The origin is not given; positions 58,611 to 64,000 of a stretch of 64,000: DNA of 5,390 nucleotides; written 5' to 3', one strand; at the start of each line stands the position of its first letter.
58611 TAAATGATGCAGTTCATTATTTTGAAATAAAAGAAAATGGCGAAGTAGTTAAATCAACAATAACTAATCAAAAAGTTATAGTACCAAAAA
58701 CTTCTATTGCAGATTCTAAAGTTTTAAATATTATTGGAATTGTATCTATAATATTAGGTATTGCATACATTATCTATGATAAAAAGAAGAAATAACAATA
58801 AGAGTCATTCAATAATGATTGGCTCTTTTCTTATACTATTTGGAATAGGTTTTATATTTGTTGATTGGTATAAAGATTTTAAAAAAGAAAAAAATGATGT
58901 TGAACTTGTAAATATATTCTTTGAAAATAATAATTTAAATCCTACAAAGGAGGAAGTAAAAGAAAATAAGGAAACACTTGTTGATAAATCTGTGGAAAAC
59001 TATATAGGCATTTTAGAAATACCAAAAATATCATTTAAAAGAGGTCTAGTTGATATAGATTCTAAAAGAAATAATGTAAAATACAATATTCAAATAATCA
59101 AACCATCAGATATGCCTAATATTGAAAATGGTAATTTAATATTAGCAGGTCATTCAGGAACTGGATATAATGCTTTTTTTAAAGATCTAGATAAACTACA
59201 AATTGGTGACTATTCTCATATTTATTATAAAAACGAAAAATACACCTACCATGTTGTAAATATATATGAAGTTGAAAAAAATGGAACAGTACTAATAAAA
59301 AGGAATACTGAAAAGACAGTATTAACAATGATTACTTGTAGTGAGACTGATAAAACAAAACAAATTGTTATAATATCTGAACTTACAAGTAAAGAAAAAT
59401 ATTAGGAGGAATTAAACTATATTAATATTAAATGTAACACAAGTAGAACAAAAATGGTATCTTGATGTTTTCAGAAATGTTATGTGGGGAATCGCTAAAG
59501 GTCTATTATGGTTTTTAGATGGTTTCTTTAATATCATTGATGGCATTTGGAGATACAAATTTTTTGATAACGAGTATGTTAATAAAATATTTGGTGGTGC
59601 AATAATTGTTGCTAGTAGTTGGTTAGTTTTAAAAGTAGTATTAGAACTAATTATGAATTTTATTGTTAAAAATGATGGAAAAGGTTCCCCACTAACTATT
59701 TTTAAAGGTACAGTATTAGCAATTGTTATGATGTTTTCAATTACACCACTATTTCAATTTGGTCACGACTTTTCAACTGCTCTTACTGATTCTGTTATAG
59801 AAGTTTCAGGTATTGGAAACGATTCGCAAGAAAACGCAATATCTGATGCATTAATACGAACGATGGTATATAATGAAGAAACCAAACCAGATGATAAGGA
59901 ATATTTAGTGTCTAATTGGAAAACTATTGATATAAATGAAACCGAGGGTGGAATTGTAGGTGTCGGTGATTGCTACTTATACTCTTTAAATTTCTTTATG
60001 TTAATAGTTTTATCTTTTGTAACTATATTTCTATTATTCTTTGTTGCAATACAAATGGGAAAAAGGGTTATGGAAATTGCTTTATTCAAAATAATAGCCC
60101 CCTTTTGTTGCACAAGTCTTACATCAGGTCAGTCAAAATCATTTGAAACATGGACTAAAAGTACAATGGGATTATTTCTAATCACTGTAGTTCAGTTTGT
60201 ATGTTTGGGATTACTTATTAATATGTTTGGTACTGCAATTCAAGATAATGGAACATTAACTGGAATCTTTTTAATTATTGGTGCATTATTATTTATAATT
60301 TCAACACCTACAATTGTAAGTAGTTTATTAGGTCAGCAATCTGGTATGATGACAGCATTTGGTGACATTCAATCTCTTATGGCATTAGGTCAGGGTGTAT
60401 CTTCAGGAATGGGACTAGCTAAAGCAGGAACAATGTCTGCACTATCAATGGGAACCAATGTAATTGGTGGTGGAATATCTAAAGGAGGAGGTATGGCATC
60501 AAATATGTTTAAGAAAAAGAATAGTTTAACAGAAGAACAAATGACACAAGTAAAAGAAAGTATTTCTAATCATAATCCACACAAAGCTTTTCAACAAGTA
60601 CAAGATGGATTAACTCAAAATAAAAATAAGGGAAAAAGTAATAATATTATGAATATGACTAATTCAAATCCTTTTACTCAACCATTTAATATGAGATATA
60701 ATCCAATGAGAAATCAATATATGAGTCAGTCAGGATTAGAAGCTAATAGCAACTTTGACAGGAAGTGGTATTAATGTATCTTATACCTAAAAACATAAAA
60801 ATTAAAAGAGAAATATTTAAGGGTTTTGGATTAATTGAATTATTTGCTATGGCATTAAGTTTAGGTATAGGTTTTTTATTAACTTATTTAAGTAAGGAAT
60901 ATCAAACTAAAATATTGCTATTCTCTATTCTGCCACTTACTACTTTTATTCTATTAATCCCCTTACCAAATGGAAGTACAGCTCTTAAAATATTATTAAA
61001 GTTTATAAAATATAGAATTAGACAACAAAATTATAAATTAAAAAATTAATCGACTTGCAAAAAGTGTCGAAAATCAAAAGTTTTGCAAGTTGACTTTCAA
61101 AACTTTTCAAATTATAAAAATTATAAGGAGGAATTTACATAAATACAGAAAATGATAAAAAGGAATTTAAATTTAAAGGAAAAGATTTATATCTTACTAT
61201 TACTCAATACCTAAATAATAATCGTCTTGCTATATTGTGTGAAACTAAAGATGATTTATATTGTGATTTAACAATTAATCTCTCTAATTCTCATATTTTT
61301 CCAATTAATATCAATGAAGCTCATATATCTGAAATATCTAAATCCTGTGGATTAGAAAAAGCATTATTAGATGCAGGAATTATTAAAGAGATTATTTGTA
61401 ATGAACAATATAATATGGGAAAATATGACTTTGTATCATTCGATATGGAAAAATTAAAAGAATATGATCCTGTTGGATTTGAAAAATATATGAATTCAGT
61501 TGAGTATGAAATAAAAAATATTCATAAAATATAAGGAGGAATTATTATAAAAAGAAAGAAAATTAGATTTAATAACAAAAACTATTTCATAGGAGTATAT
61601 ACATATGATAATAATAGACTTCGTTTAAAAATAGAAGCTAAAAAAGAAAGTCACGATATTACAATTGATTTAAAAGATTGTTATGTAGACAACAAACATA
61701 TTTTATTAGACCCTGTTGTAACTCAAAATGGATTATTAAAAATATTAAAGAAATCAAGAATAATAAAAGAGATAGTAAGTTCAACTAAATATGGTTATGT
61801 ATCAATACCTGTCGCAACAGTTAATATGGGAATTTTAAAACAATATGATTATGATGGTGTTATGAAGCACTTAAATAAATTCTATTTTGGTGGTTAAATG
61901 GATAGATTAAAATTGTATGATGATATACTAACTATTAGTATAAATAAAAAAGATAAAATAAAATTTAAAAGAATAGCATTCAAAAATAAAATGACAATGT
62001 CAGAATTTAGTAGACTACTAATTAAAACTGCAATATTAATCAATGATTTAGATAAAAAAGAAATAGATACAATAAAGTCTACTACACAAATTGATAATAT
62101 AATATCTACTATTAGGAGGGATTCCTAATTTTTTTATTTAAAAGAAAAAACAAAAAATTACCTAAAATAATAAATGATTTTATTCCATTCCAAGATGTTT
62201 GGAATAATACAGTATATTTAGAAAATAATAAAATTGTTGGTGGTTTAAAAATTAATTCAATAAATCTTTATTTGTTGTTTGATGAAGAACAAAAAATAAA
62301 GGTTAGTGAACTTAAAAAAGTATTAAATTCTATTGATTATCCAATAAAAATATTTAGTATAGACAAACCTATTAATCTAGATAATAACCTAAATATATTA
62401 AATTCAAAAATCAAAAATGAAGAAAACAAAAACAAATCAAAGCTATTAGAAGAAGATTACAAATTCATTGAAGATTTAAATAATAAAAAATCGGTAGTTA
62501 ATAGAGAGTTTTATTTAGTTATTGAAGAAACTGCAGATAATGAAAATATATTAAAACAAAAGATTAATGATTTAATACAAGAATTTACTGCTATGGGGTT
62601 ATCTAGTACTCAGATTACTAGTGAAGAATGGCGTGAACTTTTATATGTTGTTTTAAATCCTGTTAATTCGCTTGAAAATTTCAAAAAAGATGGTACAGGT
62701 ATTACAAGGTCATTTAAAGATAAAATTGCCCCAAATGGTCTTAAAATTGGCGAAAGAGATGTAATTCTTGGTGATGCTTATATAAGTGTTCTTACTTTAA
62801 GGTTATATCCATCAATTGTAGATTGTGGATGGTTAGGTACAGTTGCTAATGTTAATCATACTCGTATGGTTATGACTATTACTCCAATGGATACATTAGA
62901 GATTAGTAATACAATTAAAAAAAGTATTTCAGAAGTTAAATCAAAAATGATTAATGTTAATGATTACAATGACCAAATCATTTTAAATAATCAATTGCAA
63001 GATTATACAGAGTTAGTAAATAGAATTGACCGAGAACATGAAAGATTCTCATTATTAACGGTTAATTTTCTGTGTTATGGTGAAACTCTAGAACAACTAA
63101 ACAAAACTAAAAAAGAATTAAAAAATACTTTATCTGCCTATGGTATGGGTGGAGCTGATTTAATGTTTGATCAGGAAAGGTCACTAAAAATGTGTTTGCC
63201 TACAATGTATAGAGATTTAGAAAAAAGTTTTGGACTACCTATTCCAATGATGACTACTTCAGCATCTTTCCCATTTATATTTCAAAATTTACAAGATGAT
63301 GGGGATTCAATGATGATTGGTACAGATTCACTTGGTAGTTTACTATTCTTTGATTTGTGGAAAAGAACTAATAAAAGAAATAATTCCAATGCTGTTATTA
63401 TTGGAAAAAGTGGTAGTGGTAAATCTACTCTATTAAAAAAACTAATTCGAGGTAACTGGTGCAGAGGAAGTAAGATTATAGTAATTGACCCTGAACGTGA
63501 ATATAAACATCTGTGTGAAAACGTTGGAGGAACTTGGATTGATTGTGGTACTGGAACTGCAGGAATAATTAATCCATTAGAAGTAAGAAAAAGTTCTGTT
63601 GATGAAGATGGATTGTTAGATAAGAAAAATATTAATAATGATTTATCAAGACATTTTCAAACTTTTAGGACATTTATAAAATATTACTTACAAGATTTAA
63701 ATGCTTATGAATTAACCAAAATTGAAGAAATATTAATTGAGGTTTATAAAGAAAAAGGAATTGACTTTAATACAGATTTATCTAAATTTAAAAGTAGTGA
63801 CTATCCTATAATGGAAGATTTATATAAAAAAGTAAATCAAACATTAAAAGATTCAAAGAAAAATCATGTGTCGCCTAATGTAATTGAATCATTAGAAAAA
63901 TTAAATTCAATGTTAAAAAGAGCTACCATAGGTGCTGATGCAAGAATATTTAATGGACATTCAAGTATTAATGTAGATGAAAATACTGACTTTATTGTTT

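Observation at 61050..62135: T4SS genes that appear to start with non-AUG codons (ATA/ATT) behind perfect SD sequences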

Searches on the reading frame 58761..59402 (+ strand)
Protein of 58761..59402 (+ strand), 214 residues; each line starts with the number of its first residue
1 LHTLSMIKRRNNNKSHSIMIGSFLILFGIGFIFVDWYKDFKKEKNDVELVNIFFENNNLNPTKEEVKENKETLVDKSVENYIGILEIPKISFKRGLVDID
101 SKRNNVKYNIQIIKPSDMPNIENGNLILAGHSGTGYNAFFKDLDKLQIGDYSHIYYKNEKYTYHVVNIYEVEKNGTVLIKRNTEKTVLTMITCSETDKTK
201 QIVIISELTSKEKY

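Call 7: search_protein_families(library=pfam, proteins=[window:58761-59402:+], max_evalue=0.01)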
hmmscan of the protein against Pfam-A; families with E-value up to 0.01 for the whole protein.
window:58761-59402:+ (214 aa): 1 family
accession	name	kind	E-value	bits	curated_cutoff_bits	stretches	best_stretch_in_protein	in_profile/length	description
PF04203.18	Sortase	-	2.4e-19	69.7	26.6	1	85-207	1-123/125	Sortase domain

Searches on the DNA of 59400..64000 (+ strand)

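Call 5: search_dna_similar(query=window:59400-64000:+, collection=plasmids, mode=near, max_rows=20)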
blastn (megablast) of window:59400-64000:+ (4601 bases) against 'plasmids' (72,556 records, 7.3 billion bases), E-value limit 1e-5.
No match.

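Call 6: search_dna_similar(query=window:59400-64000:+, collection=phages, mode=near, max_rows=10)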
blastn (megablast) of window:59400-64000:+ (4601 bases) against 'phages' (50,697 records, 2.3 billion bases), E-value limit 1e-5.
No match.

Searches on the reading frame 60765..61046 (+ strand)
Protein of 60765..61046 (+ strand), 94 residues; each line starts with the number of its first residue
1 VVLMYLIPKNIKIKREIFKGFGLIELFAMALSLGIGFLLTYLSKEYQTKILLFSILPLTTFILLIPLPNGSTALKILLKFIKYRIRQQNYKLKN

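Call 7: search_protein_families(library=pfam, proteins=[window:60765-61046:+], max_evalue=0.01)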
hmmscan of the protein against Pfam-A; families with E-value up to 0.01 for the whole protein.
window:60765-61046:+ (94 aa): 1 family
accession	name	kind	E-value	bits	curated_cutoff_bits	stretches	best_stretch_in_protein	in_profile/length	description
PF12666.12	PrgI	-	4e-06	27.7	27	1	7-88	2-87/91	PrgI family protein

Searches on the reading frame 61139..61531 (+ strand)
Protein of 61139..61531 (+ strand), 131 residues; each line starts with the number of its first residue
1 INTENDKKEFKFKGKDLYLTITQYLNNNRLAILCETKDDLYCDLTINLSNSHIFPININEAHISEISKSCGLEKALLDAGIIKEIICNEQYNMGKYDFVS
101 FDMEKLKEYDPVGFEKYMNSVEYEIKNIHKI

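Call 7: search_protein_families(library=pfam, proteins=[window:61139-61531:+], max_evalue=0.01)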
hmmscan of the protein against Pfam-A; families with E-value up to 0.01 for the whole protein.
window:61139-61531:+ (131 aa): 1 family
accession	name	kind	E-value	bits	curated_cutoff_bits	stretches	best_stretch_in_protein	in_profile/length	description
PF14190.11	DUF4313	-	6.6e-09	36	27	1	19-119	2-102/104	Domain of unknown function (DUF4313)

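Call 54: search_dna_similar(query=window:61139-61531:+, collection=plasmids, mode=protein, max_evalue=0.01, max_rows=20)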
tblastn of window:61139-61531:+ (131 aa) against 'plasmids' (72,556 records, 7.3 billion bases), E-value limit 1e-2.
No match.

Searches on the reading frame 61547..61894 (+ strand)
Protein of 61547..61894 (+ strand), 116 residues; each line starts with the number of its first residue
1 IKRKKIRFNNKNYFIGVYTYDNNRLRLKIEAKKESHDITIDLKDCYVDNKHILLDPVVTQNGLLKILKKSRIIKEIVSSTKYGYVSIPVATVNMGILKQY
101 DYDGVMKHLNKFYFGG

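Call 7: search_protein_families(library=pfam, proteins=[window:61547-61894:+], max_evalue=0.01)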
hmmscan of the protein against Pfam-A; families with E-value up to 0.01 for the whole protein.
window:61547-61894:+ (116 aa): 0 families

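Call 45: find_homologous_proteins(query=window:61547-61894:+, max_evalue=0.001)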
Query window:61547-61894:+ (116 aa): 17 proteins with E <= 0.001 among 19 candidates.
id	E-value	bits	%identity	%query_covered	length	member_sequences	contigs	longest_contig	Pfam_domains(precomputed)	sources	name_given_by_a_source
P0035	1.7e-46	175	72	99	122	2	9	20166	-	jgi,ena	-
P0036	1.8e-46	175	72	99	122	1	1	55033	-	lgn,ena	-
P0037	2.5e-40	155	75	91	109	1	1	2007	-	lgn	-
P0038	3.0e-38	148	64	85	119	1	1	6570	-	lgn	-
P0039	9.3e-38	147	61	96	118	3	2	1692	-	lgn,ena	-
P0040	8.8e-37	144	60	96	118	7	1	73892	-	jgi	-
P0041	1.6e-36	143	60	97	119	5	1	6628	-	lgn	-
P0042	2.4e-36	142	59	96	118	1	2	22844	-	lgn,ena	-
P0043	5.1e-36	141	59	96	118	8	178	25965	-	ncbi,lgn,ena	-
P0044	3.2e-35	139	59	96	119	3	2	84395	-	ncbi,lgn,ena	-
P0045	1.2e-34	137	58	96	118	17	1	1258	-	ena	-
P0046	1.2e-34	137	59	96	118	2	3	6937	-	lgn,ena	-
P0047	3.5e-34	135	59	97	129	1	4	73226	-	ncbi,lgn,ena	-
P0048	1.4e-28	117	64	78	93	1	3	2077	-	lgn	-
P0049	6.3e-26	109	58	72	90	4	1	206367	-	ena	-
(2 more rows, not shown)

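Call 53: search_dna_similar(query=window:61547-61894:+, collection=plasmids, mode=protein, max_evalue=0.01, max_rows=20)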
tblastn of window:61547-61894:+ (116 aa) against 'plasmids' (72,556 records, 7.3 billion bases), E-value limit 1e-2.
No match.

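Call 55: predict_structure(alignment_id=A2)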
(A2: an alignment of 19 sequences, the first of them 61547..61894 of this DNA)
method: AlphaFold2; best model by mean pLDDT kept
length: 116 residues; sequences in the alignment: 19
mean_pLDDT: 81.3   pTM: 0.71
mean pLDDT of the five models: 81.3, 77.5, 71.7, 70.7, 68.3
residues with pLDDT >= 90: 5; 70-90: 96; 50-70: 15; < 50: 0
segments of 3 or more residues with pLDDT < 50: none
pLDDT, mean of each block of 10 residues (from residue 1): 81 84 80 80 63 84 87 89 86 86 82 67
secondary structure, 60 per line:
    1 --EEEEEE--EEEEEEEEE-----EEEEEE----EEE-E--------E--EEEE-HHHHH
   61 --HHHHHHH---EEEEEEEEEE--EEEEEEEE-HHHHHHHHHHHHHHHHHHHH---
elements in order: E3-8 E11-19 E25-30 E35-37 E51-54 H56-60 H63-69 E73-82 E85-92 H94-113

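Call 57: fold_search(model_id=the predicted structure, library=pdb)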
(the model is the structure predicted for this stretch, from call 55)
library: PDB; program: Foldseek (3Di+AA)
matches with E <= 10: 671; with E <= 0.001: 0
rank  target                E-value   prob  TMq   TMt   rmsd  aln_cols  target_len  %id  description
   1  7onj_A                3.0e-01  0.16  0.25  0.14  17.8       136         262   12  Mechanosensitive channel MscS solubilized with LMNG in open conformation (released 2021-09-01)
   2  4xg2                  3.6e-01  0.09  0.18  0.12  13.7        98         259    8  Crystal structure of ligand-free Syk (released 2015-12-30)
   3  9h2v_A                4.7e-01  0.13  0.25  0.12  17.5       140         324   13  a YnaI-MscS chimera in an open conformation purified in DDM showing ligand-filled pockets (released 2025-09-24)
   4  4qw2_B                5.0e-01  0.08  0.21  0.15  21.6       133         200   11  FMRP N-terminal domain (R138Q) (released 2014-12-03)
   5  4m1x_D                5.6e-01  0.25  0.25  0.36   9.6        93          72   13  Tetrameric ring structure of 201phi2-1p060 from Pseudomonas phage 201phi2-1 (released 2014-08-06)
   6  7z9c_A                5.6e-01  0.12  0.24  0.08  11.4       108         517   14  E.coli gyrase holocomplex with 217 bp DNA and albicidin (released 2023-02-15)
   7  5a0w_G                5.9e-01  0.13  0.23  0.17  12.3       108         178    9  THE CRYSTAL STRUCTURE OF I-DMOI E117A IN COMPLEX WITH ITS TARGET DNA AND IN THE PRESENCE OF 2MM MN (released 2016-05-11)
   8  1xtn_B                5.9e-01  0.07  0.16  0.16  14.4       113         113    9  crystal structure of CISK-PX domain with sulfates (released 2004-11-02)
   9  6o5d_B                6.3e-01  0.09  0.25  0.19  13.1       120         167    9  PYOCHELIN (released 2019-09-11)
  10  4m1x_A                6.6e-01  0.23  0.25  0.35   9.7        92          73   13  Tetrameric ring structure of 201phi2-1p060 from Pseudomonas phage 201phi2-1 (released 2014-08-06)
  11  2vs7_G                7.4e-01  0.13  0.25  0.19  12.1       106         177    9  The crystal structure of I-DmoI in complex with DNA and Ca (released 2008-11-11)
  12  5akf_I                7.4e-01  0.12  0.24  0.18  12.3       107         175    9  THE CRYSTAL STRUCTURE OF I-DMOI Q42AK120M IN COMPLEX WITH ITS TARGET DNA NICKED IN THE CODING STRAND A AND IN THE PRES (released 2015-06-17)
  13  9a54_B                7.4e-01  0.12  0.24  0.06  10.5       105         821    8  Integrative model of GYRB-GYRA by crosslinking MS and deep learning (released 2024-09-18)
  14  9h2s_A                7.9e-01  0.11  0.25  0.12  17.8       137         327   13  a YnaI-MscS chimera in a closed conformation purified in DDM with additional lipids showing ligand-filled pore and poc (released 2025-09-24)
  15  6n1p_B                7.9e-01  0.09  0.23  0.08  12.2       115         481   13  Dihedral oligomeric complex of GyrA N-terminal fragment with DNA, solved by cryoEM in C2 symmetry (released 2018-12-05)
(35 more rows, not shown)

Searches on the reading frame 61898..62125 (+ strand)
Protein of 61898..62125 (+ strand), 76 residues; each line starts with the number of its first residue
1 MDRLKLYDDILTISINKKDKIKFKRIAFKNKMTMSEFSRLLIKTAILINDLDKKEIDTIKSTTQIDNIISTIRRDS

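Call 7: search_protein_families(library=pfam, proteins=[window:61898-62125:+], max_evalue=0.01)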
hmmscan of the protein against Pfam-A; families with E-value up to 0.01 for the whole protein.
window:61898-62125:+ (76 aa): 0 families

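Call 30: find_encoding_contigs(protein=window:61898-62125:+, flank=6000, max_places=6)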
Protein window:61898-62125:+ (76 aa): 23 contigs read that carry it; 3 places shown.
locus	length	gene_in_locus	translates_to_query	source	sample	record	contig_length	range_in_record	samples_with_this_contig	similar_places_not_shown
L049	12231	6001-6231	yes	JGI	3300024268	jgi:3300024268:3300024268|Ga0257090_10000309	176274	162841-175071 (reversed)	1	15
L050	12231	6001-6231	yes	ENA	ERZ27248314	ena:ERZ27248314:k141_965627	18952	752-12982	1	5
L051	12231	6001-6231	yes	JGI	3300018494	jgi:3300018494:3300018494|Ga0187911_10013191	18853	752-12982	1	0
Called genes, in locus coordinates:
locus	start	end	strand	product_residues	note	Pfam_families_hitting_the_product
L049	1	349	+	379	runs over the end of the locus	PF09479:Flg_new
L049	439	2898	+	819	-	PF08341:TED (weak), PF17802:SpaA (weak), PF13620:CarboxypepD_reg (faint), PF17802:SpaA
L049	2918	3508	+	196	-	PF04203:Sortase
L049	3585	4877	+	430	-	PF19597:TrbL_4 (weak), PF26635:DUF8208, PF19597:TrbL_4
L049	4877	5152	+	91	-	PF12666:PrgI (weak)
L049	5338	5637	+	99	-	-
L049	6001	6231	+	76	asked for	-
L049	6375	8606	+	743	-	PF01935:DUF87, PF12846:AAA_10, PF13401:AAA_22 (faint), PF19044:P-loop_TraG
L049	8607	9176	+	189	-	PF01551:Peptidase_M23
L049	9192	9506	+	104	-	-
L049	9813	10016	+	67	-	-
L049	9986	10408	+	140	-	PF21983:NikA-like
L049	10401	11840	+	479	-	PF18555:MobL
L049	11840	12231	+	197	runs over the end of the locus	-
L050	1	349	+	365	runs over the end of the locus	?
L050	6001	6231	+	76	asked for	-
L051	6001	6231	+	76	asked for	-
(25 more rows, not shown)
